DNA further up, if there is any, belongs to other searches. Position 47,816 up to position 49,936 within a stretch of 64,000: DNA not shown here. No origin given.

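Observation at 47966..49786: In-frame fusion of GlmU (UDP-GlcNAc synthesis) with a complete cytidine deaminase domain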

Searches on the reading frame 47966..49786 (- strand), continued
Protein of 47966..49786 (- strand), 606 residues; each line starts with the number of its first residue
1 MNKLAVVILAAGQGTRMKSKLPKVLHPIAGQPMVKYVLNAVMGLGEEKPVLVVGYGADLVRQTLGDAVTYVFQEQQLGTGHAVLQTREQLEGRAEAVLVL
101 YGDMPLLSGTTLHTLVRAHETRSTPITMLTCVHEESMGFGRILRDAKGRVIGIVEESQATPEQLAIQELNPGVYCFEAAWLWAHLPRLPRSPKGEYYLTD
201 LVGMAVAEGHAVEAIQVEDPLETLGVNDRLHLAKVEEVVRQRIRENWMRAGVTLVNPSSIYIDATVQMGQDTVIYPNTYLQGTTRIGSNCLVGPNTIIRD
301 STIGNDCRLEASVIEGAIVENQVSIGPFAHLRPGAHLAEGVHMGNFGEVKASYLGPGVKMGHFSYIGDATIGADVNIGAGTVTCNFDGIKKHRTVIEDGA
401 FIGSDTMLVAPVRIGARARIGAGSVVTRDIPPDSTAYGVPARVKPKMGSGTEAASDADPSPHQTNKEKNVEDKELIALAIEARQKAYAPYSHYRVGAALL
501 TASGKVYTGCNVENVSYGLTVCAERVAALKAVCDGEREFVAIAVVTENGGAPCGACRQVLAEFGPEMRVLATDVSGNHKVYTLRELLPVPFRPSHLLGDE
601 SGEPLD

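Call 14: find_encoding_contigs(protein=P0004, flank=4000, max_places=2)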
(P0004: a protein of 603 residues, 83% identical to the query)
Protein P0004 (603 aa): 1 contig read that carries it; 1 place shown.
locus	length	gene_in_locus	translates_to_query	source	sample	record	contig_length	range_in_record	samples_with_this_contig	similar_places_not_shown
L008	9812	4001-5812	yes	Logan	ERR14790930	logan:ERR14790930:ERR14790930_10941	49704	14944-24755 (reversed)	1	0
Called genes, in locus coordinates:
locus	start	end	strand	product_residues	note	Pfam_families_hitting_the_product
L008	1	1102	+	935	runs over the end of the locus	PF00111:Fer2, PF13085:Fer2_3 (faint), PF01799:Fer2_2, PF01315:Ald_Xan_dh_C, PF02738:MoCoBD_1, PF20256:MoCoBD_2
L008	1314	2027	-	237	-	PF00072:Response_reg, PF00486:Trans_reg_C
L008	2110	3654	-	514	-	PF01590:GAF, PF13185:GAF_2, PF13492:GAF_3, PF00989:PAS, PF08448:PAS_4, PF13188:PAS_8, PF13426:PAS_9, PF00512:HisKA, +1 more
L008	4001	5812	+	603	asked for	PF00483:NTP_transferase, PF01128:IspD, PF12804:NTP_transf_3, PF25084:LbH_EIF2B, PF25087:GMPPB_C, PF00132:Hexapep, PF00132:Hexapep, PF08211:dCMP_cyt_deam_2, +4 more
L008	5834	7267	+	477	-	PF00587:tRNA-synt_2b, PF03129:HGTP_anticodon, PF09180:ProRS-C_1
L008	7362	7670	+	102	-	-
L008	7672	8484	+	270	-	PF14801:TrmI-like_N (weak), PF21985:TR61B_FKBP-like (weak), PF01135:PCMT, PF08704:GCD14, PF08242:Methyltransf_12 (faint), PF13649:Methyltransf_25 (weak), PF13847:Methyltransf_31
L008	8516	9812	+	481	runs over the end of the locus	PF11794:HpaB_N, PF03241:HpaB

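Call 15: find_encoding_contigs(protein=P0005, flank=4000, max_places=2)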
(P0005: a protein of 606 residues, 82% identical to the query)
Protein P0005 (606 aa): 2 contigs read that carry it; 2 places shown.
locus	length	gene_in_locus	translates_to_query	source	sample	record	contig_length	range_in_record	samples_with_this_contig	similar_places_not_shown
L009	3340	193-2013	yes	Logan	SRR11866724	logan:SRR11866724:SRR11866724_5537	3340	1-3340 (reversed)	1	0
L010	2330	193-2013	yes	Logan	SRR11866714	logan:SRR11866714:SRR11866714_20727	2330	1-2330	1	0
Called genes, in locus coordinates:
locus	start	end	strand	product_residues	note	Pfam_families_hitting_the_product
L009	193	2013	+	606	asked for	PF00483:NTP_transferase, PF01128:IspD, PF12804:NTP_transf_3, PF00132:Hexapep, PF25084:LbH_EIF2B, PF00132:Hexapep, PF08211:dCMP_cyt_deam_2, PF00383:dCMP_cyt_deam_1, +4 more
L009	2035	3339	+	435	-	?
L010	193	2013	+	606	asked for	PF00483:NTP_transferase, PF01128:IspD, PF12804:NTP_transf_3, PF00132:Hexapep, PF25084:LbH_EIF2B, PF00132:Hexapep, PF08211:dCMP_cyt_deam_2, PF00383:dCMP_cyt_deam_1, +4 more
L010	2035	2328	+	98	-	?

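Call 20: find_related_loci(query=window:47966-49786:-, collection=genome_contigs, flank=3000)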
Query window:47966-49786:- (606 aa) in genome_contigs; peptide patterns used: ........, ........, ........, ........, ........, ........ (x = any residue, [..] = any of these).
600 stretches matched a pattern (row limit reached: there are more); 588 encode a relative of the query (tblastn E <= 1e-3); the best 80 are kept; 80 distinct loci.
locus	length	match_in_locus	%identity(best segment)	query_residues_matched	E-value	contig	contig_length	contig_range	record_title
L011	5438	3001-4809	88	1-603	0e+0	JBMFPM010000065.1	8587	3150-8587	MAG: Anaerolineae bacterium isolate KM4338-63 NODE_4470_length_8587_cov_4.239920, whole genome shotgun sequence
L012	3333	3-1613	72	66-599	0e+0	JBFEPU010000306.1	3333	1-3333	MAG: Anaerolineae bacterium isolate Mix_mud05.2021.03.19 k141_2706959_length_3333_cov_12.0000, whole genome shotgun sequ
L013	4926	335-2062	64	3-596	0e+0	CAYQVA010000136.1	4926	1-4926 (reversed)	MAG TPA_asm: uncultured Anaerolineae bacterium isolate binchicken_co349_119 genome assembly, contig: NODE_7545_length_49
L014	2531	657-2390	62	1-596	0e+0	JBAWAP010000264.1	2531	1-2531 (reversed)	MAG: Anaerolineae bacterium isolate MFD04381_ilm_asm_bin11 k127_145638, whole genome shotgun sequence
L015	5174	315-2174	51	4-601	0e+0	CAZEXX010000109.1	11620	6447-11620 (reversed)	MAG TPA_asm: uncultured Anaerolineales bacterium isolate SRP191223_co2_261 genome assembly, contig: NODE_4451_length_116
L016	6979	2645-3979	67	3-447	0e+0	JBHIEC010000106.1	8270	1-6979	MAG: Anaerolineae bacterium isolate b3.sp2_bin.41 NODE_3124_length_8270_cov_8.429093, whole genome shotgun sequence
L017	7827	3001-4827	51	2-596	0e+0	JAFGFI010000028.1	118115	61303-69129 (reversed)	MAG: Anaerolineae bacterium isolate Zod_Metabat.1307 k87_959455, whole genome shotgun sequence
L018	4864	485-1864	62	1-459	0e+0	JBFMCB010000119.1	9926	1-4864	MAG: Chloroflexota bacterium isolate MAG180 MAG180_119, whole genome shotgun sequence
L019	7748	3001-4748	60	3-596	0e+0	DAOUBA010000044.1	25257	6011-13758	MAG TPA_asm: Anaerolineae bacterium isolate H67_700 k125_304913, whole genome shotgun sequence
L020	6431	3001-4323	59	7-447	3e-180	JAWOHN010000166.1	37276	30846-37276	MAG: Anaerolineales bacterium isolate CWP4-3.bin.157 k191_1191756, whole genome shotgun sequence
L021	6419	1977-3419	57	1-477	9e-180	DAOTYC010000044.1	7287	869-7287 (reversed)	MAG TPA_asm: Anaerolineae bacterium isolate H23_304 k115_883254, whole genome shotgun sequence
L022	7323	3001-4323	61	2-442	1e-177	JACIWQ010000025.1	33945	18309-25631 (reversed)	MAG: Thermoflexales bacterium isolate MAG-30 Thermoflexales_E3_bin20_Scaffold_25, whole genome shotgun sequence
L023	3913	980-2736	60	3-591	0e+0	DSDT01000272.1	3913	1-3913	MAG TPA_asm: Chloroflexota bacterium isolate SpSt-1225 Ga0129302_1015549, whole genome shotgun sequence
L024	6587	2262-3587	60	3-443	2e-176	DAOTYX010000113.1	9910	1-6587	MAG TPA_asm: Anaerolineae bacterium isolate H33_443 k95_1951045, whole genome shotgun sequence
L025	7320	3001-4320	60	3-442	2e-175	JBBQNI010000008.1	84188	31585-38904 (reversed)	MAG: Anaerolineales bacterium isolate Co_metawrap_295 Cmw_295_k141_24325747_length_84188_cov_16.8981, whole genome shotg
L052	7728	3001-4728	65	1-596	0e+0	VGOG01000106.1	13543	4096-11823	MAG: Chloroflexi bacterium isolate K_DeepCast_250m_m2_317 K_DeepCast_250m_m2_317_Ga0194125_10009435, whole genome shotgu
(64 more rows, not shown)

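Call 34: find_encoding_contigs(protein=P0065, flank=4000, max_places=2)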
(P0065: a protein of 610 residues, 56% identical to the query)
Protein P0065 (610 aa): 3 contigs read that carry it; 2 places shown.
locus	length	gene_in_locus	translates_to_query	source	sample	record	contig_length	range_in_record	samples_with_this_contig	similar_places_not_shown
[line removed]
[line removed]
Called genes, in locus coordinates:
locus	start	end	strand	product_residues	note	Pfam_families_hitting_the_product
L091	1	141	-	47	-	?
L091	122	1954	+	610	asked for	PF00483:NTP_transferase, PF01128:IspD, PF12804:NTP_transf_3, PF00132:Hexapep, PF25084:LbH_EIF2B, PF25087:GMPPB_C, PF00132:Hexapep, PF08211:dCMP_cyt_deam_2, +2 more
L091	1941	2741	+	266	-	PF11967:RecO_N, PF02565:RecO_C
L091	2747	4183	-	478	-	PF00919:UPF0004, PF04055:Radical_SAM, PF01938:TRAM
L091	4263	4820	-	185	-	PF14103:DUF4276 (weak)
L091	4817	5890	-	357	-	PF02463:SMC_N (weak), PF13175:AAA_15, PF13476:AAA_23, PF13304:AAA_21, PF13175:AAA_15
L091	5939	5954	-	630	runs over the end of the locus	PF13196:DUF4012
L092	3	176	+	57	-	?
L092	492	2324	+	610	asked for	PF00483:NTP_transferase, PF01128:IspD, PF12804:NTP_transf_3, PF00132:Hexapep, PF25084:LbH_EIF2B, PF25087:GMPPB_C, PF00132:Hexapep, PF08211:dCMP_cyt_deam_2, +2 more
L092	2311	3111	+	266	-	PF11967:RecO_N, PF02565:RecO_C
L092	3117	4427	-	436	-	?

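Call 35: find_encoding_contigs(protein=P0026, flank=4000, max_places=2)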
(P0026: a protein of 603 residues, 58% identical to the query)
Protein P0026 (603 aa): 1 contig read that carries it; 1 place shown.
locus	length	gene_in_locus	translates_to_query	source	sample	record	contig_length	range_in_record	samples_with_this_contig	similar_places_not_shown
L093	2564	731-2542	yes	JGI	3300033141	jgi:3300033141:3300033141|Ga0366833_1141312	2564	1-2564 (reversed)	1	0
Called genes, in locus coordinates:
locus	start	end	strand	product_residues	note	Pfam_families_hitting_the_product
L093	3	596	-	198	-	?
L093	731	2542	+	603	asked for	PF00483:NTP_transferase, PF01128:IspD, PF12804:NTP_transf_3, PF00132:Hexapep, PF25084:LbH_EIF2B, PF00132:Hexapep (weak), PF08211:dCMP_cyt_deam_2, PF00383:dCMP_cyt_deam_1, +3 more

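Call 36: find_encoding_contigs(protein=P0114, flank=4000, max_places=2)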
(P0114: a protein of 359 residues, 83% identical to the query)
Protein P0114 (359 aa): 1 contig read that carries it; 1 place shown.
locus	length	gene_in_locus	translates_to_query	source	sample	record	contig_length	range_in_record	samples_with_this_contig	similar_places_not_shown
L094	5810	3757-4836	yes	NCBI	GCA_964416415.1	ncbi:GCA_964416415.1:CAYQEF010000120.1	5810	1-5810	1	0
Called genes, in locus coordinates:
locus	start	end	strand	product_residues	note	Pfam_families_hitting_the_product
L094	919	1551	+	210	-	PF00905:Transpeptidase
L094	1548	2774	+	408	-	PF01875:Memo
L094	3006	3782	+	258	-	-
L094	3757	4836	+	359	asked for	PF25084:LbH_EIF2B, PF25087:GMPPB_C (weak), PF00132:Hexapep (weak), PF00132:Hexapep, PF14602:Hexapep_2 (weak), PF08211:dCMP_cyt_deam_2, PF00383:dCMP_cyt_deam_1, PF26947:CDL, +1 more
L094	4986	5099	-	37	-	-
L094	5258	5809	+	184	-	?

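Call 44: find_encoding_contigs(protein=P0001, flank=2000, max_places=6)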
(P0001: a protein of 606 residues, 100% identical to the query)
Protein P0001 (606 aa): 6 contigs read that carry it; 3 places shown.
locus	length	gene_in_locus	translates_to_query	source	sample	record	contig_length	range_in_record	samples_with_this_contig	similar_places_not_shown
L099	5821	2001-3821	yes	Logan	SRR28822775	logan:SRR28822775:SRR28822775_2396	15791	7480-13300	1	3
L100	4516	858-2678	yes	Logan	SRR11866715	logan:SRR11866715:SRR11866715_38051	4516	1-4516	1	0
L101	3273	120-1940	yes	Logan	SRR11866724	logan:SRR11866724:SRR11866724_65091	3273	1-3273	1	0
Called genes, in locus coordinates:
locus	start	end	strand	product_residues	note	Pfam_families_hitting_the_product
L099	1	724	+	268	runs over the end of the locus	PF00702:Hydrolase, PF13344:Hydrolase_6, PF13242:Hydrolase_like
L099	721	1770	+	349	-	PF21016:RlmN_N, PF04055:Radical_SAM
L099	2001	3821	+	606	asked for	PF00483:NTP_transferase, PF01128:IspD, PF12804:NTP_transf_3, PF25084:LbH_EIF2B, PF00132:Hexapep (weak), PF00132:Hexapep, PF08211:dCMP_cyt_deam_2, PF00383:dCMP_cyt_deam_1, +3 more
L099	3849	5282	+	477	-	PF00587:tRNA-synt_2b, PF03129:HGTP_anticodon, PF09180:ProRS-C_1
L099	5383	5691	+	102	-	-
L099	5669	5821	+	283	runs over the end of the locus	PF14801:TrmI-like_N (weak), PF21985:TR61B_FKBP-like (weak), PF01135:PCMT, PF08704:GCD14, PF13649:Methyltransf_25 (weak), PF13847:Methyltransf_31, PF08242:Methyltransf_12 (weak), PF13578:Methyltransf_24 (weak)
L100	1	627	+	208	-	?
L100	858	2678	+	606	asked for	PF00483:NTP_transferase, PF01128:IspD, PF12804:NTP_transf_3, PF25084:LbH_EIF2B, PF00132:Hexapep (weak), PF00132:Hexapep, PF08211:dCMP_cyt_deam_2, PF00383:dCMP_cyt_deam_1, +3 more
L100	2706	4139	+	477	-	PF00587:tRNA-synt_2b, PF03129:HGTP_anticodon, PF09180:ProRS-C_1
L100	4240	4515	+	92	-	?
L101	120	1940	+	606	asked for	PF00483:NTP_transferase, PF01128:IspD, PF12804:NTP_transf_3, PF25084:LbH_EIF2B, PF00132:Hexapep (weak), PF00132:Hexapep, PF08211:dCMP_cyt_deam_2, PF00383:dCMP_cyt_deam_1, +3 more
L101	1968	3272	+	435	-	?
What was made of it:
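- The identical protein is on at least 6 contigs from independent runs (call 44). The identical ORF was assembled independently at least 6 times (call 44).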

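Call 55: predict_structure(alignment_id=A1)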
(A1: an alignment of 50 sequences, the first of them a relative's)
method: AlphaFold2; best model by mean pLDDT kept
length: 606 residues; sequences in the alignment: 50
mean_pLDDT: 84.3   pTM: 0.53
mean pLDDT of the five models: 84.3, 83.1, 82.3, 82.1, 79.3
residues with pLDDT >= 90: 336; 70-90: 164; 50-70: 54; < 50: 52
segments of 3 or more residues with pLDDT < 50: 250-259, 439-467, 516-518, 602-606
pLDDT, mean of each block of 10 residues (from residue 1): 92 85 93 97 95 96 97 94 97 98 97 97 96 87 97 94 96 98 97 95 98 97 92 88 64 42 64 73 85 84 95 89 90 91 89 93 87 88 68 83 76 79 56 58 37 36 50 97 89 94 96 60 89 88 97 89 94 96 85 58 47
secondary structure, 60 per line:
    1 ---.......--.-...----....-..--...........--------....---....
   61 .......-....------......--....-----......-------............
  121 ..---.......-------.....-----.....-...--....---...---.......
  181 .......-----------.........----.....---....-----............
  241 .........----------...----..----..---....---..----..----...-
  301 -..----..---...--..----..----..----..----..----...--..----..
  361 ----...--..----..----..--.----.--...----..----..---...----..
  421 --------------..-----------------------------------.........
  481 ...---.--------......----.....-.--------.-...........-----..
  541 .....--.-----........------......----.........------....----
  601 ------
elements in order: E4-10 H33-41 E50-53 H57-67 E69-72 H79-84 H87-90 E96-101 H109-122 E126-132 E140-144 E150-154 H161-164 E168-170 E174-177 H178-187 H199-207 E212-216 H220-223 H229-249 E260-262 E278-281 E297-299 E313-315 E348-350 E365-367 E394-396 E412-414 H472-483 E496-501 E506-510 H523-533 E539-545 H554-561 E568-573 E578-582 H583-586 H593-596
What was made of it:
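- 49097..49786 (-): GlmU N-terminal uridyltransferase (nucleotidyltransferase) domain, about aa 1-230, with the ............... signature at 49718-49762. AF2 pLDDT mostly above 90 (call 55).
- On GlmU (TIGR01173 / NF010934 equivalog): AF2 model secondary structure (call 55).
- AF2 gives two confident modules and a tether with pLDDT below 50 (call 55).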
